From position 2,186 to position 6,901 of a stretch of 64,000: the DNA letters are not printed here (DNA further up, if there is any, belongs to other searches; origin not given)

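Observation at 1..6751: Complete type VI-A (Cas13a/C2c2) RNA-targeting CRISPR-Cas locus with its own adaptation module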

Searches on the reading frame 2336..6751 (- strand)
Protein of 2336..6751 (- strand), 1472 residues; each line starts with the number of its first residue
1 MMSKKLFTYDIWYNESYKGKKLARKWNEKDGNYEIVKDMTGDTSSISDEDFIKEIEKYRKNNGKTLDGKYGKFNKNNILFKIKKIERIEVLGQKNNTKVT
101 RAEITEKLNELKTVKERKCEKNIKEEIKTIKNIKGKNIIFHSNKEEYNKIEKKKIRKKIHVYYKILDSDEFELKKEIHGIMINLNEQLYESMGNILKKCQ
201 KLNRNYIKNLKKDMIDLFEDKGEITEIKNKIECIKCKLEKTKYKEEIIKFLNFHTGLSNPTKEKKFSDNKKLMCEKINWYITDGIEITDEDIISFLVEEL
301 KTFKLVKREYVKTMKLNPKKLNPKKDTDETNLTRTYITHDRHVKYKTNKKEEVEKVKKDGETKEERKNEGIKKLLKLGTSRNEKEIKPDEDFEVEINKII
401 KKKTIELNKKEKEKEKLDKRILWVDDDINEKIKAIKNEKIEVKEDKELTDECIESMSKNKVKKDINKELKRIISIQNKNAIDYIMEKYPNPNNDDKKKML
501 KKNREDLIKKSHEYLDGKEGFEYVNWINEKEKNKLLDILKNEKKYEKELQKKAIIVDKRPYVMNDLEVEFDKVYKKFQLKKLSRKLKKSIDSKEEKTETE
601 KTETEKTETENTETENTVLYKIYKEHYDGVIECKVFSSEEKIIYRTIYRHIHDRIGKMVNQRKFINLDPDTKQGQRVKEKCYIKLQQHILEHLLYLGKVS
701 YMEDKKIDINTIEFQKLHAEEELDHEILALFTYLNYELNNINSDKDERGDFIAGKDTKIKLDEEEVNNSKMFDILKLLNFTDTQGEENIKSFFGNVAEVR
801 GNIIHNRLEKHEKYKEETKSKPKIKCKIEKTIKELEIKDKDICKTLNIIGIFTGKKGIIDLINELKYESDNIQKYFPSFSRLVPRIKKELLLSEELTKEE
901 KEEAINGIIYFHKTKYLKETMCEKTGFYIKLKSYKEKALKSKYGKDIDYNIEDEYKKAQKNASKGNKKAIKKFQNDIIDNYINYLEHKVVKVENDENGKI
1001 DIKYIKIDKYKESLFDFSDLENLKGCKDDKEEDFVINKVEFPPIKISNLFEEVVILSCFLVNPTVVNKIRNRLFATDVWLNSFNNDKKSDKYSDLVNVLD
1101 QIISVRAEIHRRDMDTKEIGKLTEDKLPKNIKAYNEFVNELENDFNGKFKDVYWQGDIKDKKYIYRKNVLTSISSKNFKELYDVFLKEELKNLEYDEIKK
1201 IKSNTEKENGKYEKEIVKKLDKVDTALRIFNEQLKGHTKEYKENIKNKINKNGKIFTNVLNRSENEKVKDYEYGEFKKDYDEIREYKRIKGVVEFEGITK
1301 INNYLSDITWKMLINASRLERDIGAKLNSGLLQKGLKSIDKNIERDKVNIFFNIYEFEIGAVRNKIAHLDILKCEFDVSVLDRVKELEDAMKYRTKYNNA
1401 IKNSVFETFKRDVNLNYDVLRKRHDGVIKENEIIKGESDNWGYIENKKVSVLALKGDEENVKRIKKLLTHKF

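Call 5: search_protein_families(library=ncbifam, proteins=[window:2336-6751:-], max_evalue=0.01)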
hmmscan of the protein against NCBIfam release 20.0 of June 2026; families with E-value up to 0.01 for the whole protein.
window:2336-6751:- (1472 aa): 1 family
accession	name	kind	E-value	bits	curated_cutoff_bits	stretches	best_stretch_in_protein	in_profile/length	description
NF038188.1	cas13A_C2c2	equivalog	2.2e-05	22.7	150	1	1275-1421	1019-1148/1192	type VI-A CRISPR-associated RNA-guided ribonuclease Cas13a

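Call 6: search_protein_families(library=pfam, proteins=[window:2336-6751:-], max_evalue=0.01)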
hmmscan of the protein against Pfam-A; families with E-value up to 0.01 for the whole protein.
window:2336-6751:- (1472 aa): 0 families

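Call 7: search_solved_structures(query=window:2336-6751:-, max_evalue=1, show_alignments=3)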
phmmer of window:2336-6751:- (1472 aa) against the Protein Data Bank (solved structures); distinct sequences matched with E-value up to 1: 2.
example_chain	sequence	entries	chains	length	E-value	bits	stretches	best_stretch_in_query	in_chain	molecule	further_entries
5wtj_A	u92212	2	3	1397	3.5e-69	236.9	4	611-1215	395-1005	CRISPR-associated endoribonuclease C2c2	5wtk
7dmq_A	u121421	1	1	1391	3.8e-69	236.8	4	609-1215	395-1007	CRISPR/Cas system Cas13a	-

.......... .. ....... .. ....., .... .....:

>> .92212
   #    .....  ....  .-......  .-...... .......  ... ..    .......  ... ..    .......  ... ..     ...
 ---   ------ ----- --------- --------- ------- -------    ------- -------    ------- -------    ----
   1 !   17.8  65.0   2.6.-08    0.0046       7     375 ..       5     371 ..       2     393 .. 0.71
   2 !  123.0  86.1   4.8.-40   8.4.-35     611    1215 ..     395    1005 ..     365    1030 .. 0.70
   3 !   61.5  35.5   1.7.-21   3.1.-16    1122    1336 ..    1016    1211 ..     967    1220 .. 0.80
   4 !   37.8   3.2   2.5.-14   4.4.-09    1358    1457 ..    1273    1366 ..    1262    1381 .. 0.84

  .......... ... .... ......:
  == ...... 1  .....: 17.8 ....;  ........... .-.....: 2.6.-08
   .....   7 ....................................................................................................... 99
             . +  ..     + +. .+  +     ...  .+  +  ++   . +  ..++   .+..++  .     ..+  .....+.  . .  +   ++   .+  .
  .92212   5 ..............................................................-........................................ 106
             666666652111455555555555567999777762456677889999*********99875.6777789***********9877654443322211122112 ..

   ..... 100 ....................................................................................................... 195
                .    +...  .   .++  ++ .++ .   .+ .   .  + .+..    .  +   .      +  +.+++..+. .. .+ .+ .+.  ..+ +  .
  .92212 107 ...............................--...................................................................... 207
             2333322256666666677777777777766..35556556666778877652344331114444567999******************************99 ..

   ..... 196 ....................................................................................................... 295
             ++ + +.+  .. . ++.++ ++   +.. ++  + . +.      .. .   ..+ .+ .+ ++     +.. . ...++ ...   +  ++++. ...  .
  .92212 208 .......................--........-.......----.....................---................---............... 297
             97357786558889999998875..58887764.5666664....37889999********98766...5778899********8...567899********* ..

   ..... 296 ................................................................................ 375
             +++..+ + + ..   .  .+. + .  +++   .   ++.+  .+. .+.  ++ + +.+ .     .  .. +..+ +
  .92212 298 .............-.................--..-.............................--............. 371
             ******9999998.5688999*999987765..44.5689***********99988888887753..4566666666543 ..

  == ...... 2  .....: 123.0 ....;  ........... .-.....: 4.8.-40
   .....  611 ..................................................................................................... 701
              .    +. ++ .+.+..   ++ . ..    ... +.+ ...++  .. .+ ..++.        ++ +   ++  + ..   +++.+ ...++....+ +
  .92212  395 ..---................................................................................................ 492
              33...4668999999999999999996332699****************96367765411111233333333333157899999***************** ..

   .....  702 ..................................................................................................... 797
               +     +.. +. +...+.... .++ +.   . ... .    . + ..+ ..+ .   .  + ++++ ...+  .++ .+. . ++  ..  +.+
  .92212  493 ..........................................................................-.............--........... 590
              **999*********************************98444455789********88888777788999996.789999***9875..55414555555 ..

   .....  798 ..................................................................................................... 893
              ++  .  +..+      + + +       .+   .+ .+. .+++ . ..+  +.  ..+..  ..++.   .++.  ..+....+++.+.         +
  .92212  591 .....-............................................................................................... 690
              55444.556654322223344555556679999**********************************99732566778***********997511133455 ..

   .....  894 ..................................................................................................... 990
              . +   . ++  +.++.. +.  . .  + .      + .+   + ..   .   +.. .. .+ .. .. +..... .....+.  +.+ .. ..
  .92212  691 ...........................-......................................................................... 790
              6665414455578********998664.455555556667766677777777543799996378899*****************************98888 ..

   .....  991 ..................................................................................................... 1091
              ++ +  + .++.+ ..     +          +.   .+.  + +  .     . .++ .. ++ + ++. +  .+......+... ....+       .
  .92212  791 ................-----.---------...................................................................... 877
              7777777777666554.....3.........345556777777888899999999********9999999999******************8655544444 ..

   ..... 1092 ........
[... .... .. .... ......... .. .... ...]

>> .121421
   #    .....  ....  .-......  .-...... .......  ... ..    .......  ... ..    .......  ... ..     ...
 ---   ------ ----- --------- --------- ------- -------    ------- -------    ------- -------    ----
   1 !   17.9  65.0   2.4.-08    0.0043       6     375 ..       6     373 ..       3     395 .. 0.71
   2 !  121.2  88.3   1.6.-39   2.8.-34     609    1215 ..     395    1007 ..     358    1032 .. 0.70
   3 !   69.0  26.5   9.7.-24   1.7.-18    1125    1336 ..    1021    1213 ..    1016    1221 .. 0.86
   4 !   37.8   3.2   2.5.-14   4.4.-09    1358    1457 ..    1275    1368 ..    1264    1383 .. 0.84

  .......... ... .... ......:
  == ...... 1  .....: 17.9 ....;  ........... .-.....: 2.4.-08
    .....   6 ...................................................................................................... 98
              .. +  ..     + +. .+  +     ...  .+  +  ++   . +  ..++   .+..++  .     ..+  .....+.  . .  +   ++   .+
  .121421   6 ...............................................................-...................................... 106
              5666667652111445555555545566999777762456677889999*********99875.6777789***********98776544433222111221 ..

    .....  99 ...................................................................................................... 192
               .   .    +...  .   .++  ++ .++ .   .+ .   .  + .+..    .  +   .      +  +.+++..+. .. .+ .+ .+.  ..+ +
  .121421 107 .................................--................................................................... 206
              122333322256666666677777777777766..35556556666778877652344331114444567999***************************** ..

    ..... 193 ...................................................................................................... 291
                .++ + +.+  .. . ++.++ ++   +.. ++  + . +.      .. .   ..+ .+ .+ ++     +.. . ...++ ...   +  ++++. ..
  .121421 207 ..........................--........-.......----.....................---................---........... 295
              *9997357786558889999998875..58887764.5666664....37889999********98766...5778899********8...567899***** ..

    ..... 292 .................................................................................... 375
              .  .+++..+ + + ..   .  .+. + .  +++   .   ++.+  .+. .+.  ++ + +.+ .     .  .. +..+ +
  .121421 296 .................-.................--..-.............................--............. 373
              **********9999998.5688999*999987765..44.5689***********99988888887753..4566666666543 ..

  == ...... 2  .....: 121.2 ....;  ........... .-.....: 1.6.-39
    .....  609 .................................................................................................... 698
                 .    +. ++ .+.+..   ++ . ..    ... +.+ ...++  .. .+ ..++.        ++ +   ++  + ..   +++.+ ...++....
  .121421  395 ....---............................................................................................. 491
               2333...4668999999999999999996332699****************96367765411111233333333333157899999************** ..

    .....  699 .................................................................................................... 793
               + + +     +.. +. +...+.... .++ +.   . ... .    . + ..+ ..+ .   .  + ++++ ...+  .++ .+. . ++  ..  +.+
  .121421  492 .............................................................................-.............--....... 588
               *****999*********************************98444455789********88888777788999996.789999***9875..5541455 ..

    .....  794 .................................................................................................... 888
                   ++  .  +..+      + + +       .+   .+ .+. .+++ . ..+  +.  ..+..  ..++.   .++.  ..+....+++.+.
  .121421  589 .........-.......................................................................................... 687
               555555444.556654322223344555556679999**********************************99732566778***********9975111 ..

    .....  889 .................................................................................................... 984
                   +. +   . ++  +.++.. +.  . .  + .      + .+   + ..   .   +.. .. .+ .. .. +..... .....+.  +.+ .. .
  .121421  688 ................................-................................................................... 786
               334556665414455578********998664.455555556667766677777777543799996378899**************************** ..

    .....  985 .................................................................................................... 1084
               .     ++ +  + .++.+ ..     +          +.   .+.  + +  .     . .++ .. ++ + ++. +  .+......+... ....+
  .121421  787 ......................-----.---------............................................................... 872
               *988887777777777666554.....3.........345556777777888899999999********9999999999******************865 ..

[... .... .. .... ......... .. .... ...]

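Call 8: search_protein_families(library=padloc, proteins=[window:2336-6751:-], max_evalue=0.1)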
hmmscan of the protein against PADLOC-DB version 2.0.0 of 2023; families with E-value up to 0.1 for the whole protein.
window:2336-6751:- (1472 aa): 3 families
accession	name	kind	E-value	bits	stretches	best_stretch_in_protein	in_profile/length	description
PDLC01681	Cas13a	-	1.7e-13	49.4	2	1349-1417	101-165/166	Cas13a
PDLC01467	Cas13a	-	1.2e-12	46.4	1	1285-1411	1-139/139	CAS-VI-A; effector__SPE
PDLC02152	Cas13a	-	2.8e-05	20.7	1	319-1471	21-1007/1008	-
